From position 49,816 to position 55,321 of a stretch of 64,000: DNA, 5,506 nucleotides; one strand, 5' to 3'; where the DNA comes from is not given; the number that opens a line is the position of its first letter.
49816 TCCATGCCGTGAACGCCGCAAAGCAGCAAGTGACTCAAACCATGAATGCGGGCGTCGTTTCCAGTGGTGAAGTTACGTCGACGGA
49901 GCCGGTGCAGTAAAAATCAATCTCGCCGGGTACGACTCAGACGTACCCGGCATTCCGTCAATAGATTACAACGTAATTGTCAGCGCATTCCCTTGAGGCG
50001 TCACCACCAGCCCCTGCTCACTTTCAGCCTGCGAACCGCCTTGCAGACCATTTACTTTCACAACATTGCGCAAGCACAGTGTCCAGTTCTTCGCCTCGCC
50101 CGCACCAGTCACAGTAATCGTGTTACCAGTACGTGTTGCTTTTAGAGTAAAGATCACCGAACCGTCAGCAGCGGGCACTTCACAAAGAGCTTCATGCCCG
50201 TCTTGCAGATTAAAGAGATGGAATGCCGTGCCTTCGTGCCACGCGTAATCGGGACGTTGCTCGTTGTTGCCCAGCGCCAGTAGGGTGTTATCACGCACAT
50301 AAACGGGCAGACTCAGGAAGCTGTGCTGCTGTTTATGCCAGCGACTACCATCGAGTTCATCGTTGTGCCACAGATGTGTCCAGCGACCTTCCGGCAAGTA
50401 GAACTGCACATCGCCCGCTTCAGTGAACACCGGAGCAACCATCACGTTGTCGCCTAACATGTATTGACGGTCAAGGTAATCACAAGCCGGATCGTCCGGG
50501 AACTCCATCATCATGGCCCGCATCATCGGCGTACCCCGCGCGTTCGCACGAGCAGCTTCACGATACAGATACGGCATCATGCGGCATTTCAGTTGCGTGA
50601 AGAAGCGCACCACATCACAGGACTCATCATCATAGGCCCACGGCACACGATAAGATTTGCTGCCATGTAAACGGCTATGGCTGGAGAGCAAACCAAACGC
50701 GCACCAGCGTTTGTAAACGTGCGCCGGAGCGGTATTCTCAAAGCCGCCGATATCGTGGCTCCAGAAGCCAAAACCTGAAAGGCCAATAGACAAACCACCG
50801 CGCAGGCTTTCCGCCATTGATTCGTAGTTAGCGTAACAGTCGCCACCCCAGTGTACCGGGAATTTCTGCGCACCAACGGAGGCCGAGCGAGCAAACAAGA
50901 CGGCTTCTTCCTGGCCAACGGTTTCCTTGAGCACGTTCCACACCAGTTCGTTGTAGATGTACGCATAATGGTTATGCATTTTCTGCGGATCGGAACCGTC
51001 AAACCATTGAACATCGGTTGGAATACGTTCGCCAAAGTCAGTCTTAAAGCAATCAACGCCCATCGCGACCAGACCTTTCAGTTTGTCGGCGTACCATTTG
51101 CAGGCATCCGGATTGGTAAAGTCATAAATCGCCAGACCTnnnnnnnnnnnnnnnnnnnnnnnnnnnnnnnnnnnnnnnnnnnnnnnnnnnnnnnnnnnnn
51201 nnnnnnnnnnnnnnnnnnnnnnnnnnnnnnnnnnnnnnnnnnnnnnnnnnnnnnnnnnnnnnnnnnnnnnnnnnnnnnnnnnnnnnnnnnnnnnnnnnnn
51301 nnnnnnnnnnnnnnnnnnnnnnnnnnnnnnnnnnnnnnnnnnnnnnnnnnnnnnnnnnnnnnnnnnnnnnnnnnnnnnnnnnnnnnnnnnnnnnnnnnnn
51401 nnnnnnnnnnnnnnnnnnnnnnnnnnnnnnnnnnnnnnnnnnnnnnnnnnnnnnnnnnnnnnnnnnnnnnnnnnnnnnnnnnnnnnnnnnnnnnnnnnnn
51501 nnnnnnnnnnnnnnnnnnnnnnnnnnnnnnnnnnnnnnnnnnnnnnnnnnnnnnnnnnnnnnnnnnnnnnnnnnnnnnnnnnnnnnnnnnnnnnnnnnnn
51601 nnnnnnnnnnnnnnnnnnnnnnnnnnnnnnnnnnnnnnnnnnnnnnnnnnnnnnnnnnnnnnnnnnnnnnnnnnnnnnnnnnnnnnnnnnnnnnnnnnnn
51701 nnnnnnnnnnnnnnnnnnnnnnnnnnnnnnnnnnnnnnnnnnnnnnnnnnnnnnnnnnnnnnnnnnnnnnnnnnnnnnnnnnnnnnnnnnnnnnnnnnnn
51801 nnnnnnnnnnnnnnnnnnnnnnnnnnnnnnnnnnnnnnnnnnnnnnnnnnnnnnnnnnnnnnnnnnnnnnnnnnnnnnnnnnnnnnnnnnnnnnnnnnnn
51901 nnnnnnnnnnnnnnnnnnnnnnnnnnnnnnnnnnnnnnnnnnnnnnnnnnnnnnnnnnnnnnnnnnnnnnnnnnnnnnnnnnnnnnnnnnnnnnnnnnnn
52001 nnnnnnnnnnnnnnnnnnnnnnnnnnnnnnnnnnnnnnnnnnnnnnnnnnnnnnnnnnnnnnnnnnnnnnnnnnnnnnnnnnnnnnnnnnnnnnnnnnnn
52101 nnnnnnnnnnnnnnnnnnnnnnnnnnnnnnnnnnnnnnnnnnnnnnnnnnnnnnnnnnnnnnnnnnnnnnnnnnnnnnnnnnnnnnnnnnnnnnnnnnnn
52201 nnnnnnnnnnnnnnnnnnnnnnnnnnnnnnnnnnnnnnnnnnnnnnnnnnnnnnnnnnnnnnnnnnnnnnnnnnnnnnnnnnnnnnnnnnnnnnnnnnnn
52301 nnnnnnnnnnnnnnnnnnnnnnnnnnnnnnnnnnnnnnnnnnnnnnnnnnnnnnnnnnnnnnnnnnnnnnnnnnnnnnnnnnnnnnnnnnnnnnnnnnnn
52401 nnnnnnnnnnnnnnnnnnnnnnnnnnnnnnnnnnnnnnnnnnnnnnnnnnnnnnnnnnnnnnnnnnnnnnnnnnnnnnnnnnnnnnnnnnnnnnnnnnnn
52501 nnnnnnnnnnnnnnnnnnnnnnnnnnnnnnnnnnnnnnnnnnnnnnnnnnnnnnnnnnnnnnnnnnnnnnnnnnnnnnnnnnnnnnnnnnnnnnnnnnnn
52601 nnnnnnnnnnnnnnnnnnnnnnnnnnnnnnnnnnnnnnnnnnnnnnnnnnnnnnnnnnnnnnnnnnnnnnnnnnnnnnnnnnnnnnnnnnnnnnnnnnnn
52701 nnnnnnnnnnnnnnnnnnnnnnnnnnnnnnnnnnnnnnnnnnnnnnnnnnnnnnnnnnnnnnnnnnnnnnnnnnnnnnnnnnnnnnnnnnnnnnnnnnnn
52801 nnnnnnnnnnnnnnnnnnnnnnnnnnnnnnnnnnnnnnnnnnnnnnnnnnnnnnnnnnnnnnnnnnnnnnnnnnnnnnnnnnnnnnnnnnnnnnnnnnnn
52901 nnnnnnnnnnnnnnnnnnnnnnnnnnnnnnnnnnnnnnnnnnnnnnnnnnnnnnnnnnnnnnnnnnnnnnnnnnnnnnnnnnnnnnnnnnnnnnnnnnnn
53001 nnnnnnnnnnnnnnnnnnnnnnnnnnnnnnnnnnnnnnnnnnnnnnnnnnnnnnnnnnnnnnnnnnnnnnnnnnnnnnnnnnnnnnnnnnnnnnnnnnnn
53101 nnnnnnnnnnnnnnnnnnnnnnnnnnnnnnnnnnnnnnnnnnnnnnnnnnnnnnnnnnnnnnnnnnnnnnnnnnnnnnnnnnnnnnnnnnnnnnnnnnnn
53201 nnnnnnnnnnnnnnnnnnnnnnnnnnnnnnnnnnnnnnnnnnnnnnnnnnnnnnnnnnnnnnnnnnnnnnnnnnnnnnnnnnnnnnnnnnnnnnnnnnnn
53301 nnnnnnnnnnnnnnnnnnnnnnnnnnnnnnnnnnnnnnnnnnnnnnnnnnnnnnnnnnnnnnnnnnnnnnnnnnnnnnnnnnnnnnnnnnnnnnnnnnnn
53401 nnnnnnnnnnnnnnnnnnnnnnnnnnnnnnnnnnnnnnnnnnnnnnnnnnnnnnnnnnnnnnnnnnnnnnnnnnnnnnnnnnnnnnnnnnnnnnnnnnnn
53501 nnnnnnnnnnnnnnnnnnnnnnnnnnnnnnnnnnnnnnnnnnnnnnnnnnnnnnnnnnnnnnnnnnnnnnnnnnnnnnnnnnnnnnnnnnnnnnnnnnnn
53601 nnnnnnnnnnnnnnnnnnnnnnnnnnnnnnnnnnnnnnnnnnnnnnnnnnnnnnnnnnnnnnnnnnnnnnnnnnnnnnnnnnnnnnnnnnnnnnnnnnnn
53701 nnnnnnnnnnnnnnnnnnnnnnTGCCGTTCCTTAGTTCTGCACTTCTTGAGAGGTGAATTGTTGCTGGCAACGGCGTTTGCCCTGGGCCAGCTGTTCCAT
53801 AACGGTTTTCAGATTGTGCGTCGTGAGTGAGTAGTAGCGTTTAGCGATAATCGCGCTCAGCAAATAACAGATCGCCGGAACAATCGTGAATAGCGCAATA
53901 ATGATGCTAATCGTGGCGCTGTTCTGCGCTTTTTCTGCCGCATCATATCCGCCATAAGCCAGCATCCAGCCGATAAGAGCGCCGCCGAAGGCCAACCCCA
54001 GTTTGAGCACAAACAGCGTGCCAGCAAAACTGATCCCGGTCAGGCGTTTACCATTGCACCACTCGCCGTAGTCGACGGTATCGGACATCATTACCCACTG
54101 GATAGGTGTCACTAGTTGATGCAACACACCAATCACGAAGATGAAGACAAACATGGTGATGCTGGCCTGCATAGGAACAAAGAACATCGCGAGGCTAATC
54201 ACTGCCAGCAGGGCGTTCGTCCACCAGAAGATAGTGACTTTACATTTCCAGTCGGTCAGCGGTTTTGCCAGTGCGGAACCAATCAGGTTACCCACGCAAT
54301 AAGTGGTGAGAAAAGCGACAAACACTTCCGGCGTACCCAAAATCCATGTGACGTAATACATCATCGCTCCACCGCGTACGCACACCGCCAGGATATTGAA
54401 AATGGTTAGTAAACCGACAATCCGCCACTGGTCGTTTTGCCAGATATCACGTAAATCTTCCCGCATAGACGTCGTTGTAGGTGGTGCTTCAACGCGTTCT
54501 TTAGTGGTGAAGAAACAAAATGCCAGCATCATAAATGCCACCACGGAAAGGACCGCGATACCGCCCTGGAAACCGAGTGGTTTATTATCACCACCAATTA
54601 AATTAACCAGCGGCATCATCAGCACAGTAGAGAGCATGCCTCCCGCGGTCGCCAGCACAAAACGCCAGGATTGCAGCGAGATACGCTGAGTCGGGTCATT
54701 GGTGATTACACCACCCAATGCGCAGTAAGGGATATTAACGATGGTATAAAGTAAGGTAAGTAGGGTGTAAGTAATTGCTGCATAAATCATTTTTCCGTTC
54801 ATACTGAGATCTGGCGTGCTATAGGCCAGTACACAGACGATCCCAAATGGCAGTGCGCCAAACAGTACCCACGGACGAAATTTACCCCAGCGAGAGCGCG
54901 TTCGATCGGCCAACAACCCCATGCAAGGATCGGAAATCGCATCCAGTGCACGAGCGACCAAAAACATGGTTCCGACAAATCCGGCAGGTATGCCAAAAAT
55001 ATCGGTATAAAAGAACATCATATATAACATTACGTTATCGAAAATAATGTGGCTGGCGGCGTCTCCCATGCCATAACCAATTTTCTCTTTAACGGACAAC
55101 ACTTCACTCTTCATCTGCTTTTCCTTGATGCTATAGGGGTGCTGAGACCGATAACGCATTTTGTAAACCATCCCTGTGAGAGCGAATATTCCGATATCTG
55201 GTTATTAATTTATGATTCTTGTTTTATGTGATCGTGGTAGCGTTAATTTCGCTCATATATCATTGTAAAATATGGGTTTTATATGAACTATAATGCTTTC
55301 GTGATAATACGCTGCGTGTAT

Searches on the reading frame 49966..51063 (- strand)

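Call 49: search_protein_families(library=ncbifam, proteins=[window:49966-51063:-], max_evalue=1e-10)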
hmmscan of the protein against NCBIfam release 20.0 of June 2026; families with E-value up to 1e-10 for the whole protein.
window:49966-51063:- (365 aa): 3 families
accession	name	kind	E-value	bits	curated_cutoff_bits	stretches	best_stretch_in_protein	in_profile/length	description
NF007940.0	PRK10658.1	equivalog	8.6e-199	662.7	606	1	1-364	407-770/771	alpha-xylosidase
NF007746.0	PRK10426.1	equivalog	4.6e-44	150.9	553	1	1-260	398-668/683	alpha-glucosidase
NF040948.1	alpha_gluc_MalA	equivalog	9.8e-34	116.6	800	1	27-266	367-610/627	alpha-glucosidase MalA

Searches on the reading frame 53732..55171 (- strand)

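Call 49: search_protein_families(library=ncbifam, proteins=[window:53732-55171:-], max_evalue=1e-10)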
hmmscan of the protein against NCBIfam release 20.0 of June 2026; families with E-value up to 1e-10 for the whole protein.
window:53732-55171:- (479 aa): 5 families
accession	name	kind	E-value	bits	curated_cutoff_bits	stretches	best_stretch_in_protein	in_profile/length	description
NF008526.0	PRK11462.1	equivalog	0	1055.3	836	1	20-479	1-460/460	glycoside-pentoside-hexuronide family transporter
TIGR00792.1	gph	subfamily_domain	4.5e-156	519.9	231.35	1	30-463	1-436/437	glycoside-pentoside-hexuronide (GPH):cation symporter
NF007237.0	PRK09669.1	subfamily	2.4e-148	494.6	610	1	22-471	3-451/461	putative symporter YagG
NF007749.0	PRK10429.1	equivalog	1.6e-79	268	456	1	25-477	3-463/473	melibiose:sodium transporter MelB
NF007353.0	PRK09848.1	equivalog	2.3e-77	260.7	528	1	24-471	4-451/457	glucuronide transporter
